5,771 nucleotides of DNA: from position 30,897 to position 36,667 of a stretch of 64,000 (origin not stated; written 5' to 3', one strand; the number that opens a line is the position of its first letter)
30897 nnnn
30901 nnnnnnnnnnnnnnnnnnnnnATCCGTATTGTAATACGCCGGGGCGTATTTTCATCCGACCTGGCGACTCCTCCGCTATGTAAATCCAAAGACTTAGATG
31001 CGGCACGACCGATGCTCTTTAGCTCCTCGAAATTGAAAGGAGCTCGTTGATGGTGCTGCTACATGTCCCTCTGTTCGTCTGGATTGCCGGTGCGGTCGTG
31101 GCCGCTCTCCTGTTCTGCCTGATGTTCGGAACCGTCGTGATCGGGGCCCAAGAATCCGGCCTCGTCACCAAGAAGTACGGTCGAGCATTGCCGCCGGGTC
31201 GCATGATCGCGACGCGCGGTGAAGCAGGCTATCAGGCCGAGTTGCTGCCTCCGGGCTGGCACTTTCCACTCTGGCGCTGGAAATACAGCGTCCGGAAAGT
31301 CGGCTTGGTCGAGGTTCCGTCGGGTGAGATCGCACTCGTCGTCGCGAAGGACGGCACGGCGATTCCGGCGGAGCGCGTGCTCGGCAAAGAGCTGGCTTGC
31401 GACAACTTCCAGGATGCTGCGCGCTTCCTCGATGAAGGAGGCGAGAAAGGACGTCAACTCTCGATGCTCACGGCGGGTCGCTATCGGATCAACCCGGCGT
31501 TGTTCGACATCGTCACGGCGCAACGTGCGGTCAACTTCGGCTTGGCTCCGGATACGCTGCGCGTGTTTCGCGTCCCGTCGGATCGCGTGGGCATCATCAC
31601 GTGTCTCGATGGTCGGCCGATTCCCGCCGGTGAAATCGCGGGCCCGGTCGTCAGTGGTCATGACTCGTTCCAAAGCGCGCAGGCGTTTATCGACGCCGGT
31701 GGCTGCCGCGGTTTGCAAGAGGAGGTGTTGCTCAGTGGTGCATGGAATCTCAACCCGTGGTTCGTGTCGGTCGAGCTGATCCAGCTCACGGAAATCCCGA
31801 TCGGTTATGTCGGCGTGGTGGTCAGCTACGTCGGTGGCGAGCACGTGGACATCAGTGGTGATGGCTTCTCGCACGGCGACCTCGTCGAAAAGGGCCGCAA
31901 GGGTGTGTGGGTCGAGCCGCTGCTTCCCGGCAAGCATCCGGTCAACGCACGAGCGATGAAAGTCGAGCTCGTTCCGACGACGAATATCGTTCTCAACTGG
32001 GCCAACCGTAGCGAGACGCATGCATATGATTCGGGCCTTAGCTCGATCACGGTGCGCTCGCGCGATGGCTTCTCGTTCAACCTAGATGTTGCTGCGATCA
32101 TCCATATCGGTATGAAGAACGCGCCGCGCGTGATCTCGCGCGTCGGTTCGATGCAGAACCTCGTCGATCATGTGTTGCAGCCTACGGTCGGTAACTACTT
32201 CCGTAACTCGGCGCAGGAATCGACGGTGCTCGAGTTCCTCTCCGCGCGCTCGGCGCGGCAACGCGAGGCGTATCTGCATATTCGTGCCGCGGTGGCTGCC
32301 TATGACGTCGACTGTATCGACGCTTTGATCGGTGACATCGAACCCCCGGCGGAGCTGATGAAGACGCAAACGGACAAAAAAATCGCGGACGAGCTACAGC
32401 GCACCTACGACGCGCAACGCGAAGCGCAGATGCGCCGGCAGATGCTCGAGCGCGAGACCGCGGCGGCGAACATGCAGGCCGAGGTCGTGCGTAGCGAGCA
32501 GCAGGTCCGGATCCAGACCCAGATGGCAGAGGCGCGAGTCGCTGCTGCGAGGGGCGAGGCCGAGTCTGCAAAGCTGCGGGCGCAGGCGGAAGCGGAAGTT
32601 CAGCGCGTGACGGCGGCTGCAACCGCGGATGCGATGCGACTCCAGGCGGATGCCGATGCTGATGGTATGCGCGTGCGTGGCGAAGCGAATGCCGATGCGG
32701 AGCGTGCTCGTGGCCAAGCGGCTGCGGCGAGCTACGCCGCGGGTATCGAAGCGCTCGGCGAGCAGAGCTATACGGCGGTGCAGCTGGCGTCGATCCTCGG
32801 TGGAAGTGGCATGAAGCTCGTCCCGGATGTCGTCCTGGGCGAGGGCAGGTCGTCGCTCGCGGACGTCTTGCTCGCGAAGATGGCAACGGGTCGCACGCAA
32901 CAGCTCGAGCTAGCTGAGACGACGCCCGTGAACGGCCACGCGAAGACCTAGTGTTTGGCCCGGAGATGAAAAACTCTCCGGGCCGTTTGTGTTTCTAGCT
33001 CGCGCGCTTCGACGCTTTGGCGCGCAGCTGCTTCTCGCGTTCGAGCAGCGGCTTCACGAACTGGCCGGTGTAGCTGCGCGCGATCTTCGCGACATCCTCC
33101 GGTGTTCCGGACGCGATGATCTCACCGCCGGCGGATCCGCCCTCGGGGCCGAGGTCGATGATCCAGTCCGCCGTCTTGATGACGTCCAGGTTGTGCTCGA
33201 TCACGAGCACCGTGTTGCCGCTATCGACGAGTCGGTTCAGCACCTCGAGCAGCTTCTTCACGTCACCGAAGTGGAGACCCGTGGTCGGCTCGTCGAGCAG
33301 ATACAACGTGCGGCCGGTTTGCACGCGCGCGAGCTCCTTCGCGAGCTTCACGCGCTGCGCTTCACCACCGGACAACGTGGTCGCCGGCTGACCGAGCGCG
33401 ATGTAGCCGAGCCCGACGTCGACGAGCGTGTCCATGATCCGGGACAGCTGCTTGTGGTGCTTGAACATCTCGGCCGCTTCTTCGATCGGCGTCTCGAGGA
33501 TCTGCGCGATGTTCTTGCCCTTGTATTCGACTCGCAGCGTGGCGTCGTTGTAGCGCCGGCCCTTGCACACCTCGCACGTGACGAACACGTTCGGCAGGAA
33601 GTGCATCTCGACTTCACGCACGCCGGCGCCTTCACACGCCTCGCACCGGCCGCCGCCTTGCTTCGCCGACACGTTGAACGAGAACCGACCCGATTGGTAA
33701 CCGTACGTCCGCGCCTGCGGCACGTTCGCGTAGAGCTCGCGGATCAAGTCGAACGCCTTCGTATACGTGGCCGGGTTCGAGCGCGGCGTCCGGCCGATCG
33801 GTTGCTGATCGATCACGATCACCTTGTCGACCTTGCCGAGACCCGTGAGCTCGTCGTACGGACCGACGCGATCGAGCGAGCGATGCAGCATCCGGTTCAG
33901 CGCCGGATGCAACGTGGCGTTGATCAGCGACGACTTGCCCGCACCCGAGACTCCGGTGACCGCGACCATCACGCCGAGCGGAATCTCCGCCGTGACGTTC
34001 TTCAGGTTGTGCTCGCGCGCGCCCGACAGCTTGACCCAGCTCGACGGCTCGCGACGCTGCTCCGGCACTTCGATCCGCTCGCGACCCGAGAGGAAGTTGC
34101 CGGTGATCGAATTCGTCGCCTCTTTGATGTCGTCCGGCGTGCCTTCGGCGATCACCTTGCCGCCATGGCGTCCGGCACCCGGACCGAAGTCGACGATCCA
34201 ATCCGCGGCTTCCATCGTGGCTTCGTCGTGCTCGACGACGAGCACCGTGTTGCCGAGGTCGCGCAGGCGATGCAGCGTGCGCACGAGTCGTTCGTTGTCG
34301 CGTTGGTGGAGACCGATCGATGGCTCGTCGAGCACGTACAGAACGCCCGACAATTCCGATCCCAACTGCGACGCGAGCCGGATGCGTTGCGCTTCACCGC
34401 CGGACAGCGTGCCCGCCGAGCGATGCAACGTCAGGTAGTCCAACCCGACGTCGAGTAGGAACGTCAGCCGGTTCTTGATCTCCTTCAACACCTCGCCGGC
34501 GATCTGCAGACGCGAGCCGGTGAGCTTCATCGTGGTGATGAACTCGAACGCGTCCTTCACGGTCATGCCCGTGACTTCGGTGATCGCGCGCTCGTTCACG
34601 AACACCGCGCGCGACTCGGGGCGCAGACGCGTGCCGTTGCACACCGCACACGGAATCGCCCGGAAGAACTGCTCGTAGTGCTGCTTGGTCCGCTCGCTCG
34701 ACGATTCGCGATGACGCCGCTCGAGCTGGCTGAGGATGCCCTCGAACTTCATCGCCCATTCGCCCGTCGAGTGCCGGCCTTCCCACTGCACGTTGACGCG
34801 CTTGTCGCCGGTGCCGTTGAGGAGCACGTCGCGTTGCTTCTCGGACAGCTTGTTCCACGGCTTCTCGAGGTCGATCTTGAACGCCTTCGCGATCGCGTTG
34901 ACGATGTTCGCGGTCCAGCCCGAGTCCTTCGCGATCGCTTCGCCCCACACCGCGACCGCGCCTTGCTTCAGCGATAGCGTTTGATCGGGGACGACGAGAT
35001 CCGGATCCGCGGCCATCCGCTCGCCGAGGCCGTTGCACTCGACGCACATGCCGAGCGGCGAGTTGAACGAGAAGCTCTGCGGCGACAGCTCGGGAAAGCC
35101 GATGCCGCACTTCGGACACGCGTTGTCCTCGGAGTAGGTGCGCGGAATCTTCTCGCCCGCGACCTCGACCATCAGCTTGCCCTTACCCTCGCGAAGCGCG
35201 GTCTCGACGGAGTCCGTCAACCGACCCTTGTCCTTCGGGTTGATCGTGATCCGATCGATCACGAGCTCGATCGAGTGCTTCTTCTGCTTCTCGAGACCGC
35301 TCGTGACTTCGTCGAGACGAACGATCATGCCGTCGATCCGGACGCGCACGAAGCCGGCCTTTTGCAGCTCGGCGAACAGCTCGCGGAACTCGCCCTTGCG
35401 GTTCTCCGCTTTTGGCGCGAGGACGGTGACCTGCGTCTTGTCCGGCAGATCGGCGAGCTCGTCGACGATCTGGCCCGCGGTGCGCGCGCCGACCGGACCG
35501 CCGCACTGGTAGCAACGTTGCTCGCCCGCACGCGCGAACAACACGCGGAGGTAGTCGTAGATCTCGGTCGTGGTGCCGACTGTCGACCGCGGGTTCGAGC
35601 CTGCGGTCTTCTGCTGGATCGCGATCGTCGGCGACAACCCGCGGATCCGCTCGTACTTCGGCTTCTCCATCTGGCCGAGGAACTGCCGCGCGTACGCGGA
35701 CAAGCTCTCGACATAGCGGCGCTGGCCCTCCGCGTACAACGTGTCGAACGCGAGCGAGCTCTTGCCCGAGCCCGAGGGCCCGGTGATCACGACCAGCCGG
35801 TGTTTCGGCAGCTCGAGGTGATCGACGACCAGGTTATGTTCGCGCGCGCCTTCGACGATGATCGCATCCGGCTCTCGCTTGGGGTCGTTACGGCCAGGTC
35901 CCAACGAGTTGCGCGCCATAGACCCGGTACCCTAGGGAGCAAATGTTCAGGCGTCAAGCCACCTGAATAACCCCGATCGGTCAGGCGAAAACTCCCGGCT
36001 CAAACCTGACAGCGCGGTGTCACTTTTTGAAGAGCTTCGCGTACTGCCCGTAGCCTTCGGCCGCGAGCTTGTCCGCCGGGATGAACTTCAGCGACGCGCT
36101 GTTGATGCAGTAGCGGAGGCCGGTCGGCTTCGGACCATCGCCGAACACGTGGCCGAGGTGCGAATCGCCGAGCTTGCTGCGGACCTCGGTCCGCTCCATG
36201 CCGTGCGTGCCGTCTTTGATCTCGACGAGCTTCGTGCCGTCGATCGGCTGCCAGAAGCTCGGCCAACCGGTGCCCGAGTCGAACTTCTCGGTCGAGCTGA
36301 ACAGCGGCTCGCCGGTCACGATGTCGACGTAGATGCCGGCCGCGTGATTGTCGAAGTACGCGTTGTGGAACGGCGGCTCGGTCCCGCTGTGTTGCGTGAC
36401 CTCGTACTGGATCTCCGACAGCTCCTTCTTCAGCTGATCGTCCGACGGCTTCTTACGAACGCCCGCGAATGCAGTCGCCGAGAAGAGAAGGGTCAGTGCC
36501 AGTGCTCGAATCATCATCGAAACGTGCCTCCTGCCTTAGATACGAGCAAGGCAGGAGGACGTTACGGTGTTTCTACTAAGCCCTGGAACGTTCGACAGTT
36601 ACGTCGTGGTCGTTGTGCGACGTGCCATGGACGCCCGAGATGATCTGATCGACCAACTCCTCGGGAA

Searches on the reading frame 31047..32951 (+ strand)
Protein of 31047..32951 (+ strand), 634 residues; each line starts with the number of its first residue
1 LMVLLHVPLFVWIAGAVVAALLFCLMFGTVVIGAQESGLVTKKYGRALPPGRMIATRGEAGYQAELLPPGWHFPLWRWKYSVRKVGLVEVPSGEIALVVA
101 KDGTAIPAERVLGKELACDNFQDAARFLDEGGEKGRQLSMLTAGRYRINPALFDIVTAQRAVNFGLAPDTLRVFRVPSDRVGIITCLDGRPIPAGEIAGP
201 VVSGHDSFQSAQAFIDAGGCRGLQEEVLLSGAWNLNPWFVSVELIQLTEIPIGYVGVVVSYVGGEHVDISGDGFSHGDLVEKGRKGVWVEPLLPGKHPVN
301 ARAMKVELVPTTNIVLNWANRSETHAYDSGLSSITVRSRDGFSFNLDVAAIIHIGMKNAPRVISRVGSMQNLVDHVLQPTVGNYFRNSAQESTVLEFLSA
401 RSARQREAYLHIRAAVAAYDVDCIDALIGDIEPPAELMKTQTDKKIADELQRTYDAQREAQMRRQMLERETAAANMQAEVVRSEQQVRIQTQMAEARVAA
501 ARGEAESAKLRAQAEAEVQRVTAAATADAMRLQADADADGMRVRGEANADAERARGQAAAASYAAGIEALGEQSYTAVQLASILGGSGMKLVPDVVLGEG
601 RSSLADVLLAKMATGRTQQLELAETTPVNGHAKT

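Call 43: search_protein_families(library=pfam, proteins=[window:31047-32951:+], max_evalue=0.00001)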
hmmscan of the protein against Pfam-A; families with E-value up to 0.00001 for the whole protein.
window:31047-32951:+ (634 aa): 1 family
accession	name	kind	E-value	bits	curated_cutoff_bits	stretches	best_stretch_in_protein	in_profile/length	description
PF01145.31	Band_7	-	2.9e-19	70.2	23.6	1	249-460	2-174/176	SPFH domain / Band 7 family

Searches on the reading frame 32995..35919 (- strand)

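Call 43: search_protein_families(library=pfam, proteins=[window:32995-35919:-], max_evalue=0.00001)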
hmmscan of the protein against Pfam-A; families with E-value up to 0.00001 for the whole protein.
window:32995-35919:- (974 aa): 9 families
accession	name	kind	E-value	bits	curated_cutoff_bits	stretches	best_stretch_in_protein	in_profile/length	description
PF17760.6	UvrA_inter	-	1e-35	122.3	23.3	1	147-253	2-107/109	UvrA interaction domain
PF17755.6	UvrA_DNA-bind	-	1.1e-34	119.5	23.2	1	305-417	1-110/110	UvrA DNA-binding domain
PF00005.33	ABC_tran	-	8.3e-21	75.5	25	0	815-880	79-137/137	ABC transporter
PF02463.25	SMC_N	-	2.6e-12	47.1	40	0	176-576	94-209/220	RecF/RecN/SMC N terminal domain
PF20703.3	nSTAND1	-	1.1e-11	45.4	27.1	0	635-678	19-62/379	Novel STAND NTPase 1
PF13191.12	AAA_16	-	1e-08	36.3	32.6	0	39-80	23-63/167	AAA ATPase domain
PF13304.12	AAA_21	-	4.5e-08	34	27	0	846-897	235-286/304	AAA domain, putative AbiEii toxin, Type IV TA system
PF13555.12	AAA_29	-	6.4e-08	32.7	27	0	641-669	14-42/61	P-loop containing region of AAA domain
PF03193.22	RsgA_GTPase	-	1.6e-06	28.5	30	0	629-670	87-127/174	RsgA GTPase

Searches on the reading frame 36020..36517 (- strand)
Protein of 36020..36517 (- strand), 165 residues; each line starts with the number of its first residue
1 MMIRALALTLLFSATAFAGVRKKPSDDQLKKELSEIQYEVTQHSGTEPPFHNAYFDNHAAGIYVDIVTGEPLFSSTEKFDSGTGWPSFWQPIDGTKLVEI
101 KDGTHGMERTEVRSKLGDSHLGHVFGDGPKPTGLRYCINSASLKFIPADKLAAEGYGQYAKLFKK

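Call 43: search_protein_families(library=pfam, proteins=[window:36020-36517:-], max_evalue=0.00001)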
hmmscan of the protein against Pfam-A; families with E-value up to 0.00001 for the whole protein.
window:36020-36517:- (165 aa): 1 family
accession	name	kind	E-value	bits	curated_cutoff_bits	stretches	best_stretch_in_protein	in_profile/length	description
PF01641.26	SelR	-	7.4e-48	161.8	24.9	1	33-147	1-116/116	SelR domain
